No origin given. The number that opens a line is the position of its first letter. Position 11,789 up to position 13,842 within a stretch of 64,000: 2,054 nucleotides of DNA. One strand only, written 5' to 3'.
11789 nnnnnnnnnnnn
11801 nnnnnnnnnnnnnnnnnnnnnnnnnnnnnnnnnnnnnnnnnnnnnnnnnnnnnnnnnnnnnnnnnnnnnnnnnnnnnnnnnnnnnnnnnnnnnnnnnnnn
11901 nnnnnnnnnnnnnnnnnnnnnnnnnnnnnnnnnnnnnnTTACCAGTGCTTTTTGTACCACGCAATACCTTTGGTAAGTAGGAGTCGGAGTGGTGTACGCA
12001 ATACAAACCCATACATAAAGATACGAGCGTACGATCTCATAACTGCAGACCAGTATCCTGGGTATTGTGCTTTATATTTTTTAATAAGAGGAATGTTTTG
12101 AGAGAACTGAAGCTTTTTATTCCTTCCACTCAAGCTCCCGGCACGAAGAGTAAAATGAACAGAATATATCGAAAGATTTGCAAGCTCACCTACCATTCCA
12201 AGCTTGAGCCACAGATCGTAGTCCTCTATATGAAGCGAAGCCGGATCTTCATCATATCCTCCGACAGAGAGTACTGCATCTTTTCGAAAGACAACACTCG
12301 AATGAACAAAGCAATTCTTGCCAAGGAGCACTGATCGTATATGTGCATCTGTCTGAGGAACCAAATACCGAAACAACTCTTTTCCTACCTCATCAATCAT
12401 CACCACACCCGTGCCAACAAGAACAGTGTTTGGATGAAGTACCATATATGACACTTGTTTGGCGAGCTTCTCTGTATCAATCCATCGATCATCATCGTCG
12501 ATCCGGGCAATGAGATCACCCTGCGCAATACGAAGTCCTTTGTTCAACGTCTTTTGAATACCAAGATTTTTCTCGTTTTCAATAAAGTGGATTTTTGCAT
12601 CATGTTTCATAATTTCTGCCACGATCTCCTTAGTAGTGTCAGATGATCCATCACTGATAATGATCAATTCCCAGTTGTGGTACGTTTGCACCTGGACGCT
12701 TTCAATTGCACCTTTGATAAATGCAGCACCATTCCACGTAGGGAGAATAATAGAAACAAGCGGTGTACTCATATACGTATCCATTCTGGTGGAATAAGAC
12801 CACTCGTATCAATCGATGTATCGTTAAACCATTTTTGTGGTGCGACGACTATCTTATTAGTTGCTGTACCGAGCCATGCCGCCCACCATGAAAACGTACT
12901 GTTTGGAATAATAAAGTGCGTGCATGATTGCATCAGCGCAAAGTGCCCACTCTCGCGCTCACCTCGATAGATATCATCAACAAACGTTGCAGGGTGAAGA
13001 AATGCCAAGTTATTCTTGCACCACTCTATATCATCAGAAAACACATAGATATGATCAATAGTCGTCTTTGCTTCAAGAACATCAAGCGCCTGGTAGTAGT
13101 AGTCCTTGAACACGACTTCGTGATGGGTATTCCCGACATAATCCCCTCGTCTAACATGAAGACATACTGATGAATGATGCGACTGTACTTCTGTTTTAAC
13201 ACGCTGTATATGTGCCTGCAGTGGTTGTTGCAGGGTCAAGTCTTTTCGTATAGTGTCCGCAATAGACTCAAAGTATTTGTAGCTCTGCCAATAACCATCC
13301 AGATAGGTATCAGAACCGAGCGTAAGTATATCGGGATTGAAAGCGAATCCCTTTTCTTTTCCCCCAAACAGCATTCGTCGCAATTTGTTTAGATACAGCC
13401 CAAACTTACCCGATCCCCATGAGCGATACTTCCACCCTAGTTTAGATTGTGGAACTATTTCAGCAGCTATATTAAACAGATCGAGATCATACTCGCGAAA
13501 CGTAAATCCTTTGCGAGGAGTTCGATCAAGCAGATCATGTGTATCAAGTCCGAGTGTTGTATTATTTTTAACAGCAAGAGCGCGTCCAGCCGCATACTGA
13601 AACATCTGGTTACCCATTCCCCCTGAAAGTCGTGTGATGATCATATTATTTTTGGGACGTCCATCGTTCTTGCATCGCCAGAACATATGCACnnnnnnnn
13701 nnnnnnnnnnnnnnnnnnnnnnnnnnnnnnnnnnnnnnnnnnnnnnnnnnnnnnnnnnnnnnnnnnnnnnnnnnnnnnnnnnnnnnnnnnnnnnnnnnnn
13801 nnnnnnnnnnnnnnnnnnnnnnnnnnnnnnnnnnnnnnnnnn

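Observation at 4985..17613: Complete ABC-transporter-dependent glycan assembly locus next to a Ser/Thr-rich surface protein: candidate S-layer/surface-protein O-glycosylation system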

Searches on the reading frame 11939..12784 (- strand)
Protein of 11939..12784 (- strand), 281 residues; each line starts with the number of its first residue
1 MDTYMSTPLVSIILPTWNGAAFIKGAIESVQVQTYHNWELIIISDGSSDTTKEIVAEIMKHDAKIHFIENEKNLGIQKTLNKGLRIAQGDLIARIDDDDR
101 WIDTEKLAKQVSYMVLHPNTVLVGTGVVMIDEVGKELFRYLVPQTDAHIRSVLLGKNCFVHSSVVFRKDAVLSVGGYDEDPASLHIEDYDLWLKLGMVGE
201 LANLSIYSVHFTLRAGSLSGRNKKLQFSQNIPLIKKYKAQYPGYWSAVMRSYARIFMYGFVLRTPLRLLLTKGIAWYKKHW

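Call 3: search_protein_families(library=pfam, proteins=[window:11939-12784:-], max_evalue=0.01)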
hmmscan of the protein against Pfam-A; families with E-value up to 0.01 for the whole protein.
window:11939-12784:- (281 aa): 4 families
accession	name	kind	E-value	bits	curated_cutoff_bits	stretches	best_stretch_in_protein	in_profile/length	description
PF00535.33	Glycos_transf_2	-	7.3e-31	107.8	23.3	1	11-171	1-164/168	Glycosyl transferase family 2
PF10111.15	Glyco_tranf_2_2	-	3.4e-19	69.8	27.3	1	18-219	10-223/276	Glycosyltransferase like family 2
PF13641.12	Glyco_tranf_2_3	-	3.4e-12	47.3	27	1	10-196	3-195/230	Glycosyltransferase like family 2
PF13632.12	Glyco_trans_2_3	-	8.7e-05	22.9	27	1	92-199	2-110/198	Glycosyl transferase family group 2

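Call 9: search_protein_families(library=ncbifam, proteins=[window:11939-12784:-], max_evalue=0.001)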
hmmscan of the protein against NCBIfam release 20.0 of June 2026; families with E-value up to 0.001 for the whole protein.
window:11939-12784:- (281 aa): 25 families
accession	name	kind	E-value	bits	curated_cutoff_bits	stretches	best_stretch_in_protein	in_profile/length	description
NF053739.1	GlytfEpsEBac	equivalog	1.7e-39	135.4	450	1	8-199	1-189/265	glycosyltransferase EpsE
NF047683.1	TeichurnBiosyTuaG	equivalog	7.3e-31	107.7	400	1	6-144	4-140/252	teichuronic acid biosynthesis protein TuaG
TIGR03937.1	PgaC_IcaA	equivalog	1.7e-21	76.6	422.3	1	6-118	43-154/407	poly-beta-1,6-N-acetyl-D-glucosamine synthase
NF050050.1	ProtGlycPglI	equivalog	5.2e-19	68.7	500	1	8-104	2-99/306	GalNAc(5)-diNAcBac-PP-undecaprenol beta-1,3-glucosyltransferase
NF007453.0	PRK10018.1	equivalog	6.7e-19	68.6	382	1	6-104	4-102/280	colanic acid biosynthesis glycosyltransferase WcaA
NF007482.0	PRK10073.1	equivalog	1.3e-18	67.1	423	1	6-101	4-98/334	glycosyltransferase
TIGR04017.1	WcaA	equivalog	1.4e-18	67.5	495.75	1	6-104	3-101/279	colanic acid biosynthesis glycosyltransferase WcaA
NF041394.1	GtaseAglG_Halo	equivalog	2.1e-17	63.3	440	1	11-180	4-177/304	glucosyl-dolichyl phosphate glucuronosyltransferase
NF041875.1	EPS_EpsD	equivalog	3.3e-17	62.9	370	1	10-195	1-189/325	exopolysaccharide biosynthesis glycosyltransferase EpsD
TIGR03965.1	mycofact_glyco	equivalog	3e-12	46.2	280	1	6-199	72-267/467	mycofactocin biosynthesis glycosyltransferase MftF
TIGR04283.1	glyco_like_mftF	equivalog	1.1e-11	44.8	182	1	10-203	1-177/221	TIGR04283 family arsenosugar biosynthesis glycosyltransferase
NF038302.1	EPS_HpsE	equivalog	1.9e-11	43.5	300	1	11-124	4-121/307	hormogonium polysaccharide biosynthesis glycosyltransferase HpsE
TIGR03111.1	glyc2_xrt_Gpos1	hypoth_equivalog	3.2e-10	39.4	363.95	1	5-132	46-173/439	TIGR03111 family XrtG-associated glycosyltransferase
NF047588.1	GlcsyltransPgfSStrep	equivalog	3.3e-10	39.7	500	1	10-98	3-95/308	glycosyltransferase PgfS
TIGR04242.1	nodulat_NodC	equivalog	7.5e-09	35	550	1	6-114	46-156/395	chitooligosaccharide synthase NodC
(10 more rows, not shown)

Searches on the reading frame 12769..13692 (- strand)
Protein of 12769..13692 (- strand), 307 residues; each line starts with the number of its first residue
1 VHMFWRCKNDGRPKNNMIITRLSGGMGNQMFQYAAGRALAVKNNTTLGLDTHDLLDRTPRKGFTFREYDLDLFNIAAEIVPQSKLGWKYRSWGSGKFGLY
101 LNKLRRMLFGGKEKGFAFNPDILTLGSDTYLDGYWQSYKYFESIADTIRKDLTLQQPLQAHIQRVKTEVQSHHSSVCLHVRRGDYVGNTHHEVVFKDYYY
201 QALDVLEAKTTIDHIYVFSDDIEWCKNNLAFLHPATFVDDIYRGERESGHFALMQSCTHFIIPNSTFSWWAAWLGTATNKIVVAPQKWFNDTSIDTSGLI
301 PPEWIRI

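Call 3: search_protein_families(library=pfam, proteins=[window:12769-13692:-], max_evalue=0.01)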
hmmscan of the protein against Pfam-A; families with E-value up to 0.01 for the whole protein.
window:12769-13692:- (307 aa): 1 family
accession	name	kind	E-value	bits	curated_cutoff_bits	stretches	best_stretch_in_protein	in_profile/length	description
PF01531.22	Glyco_transf_11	-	2.4e-34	119.4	23.9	1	128-306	123-296/298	Glycosyl transferase family 11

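Call 9: search_protein_families(library=ncbifam, proteins=[window:12769-13692:-], max_evalue=0.001)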
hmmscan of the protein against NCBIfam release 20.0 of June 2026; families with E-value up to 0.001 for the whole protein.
window:12769-13692:- (307 aa): 0 families
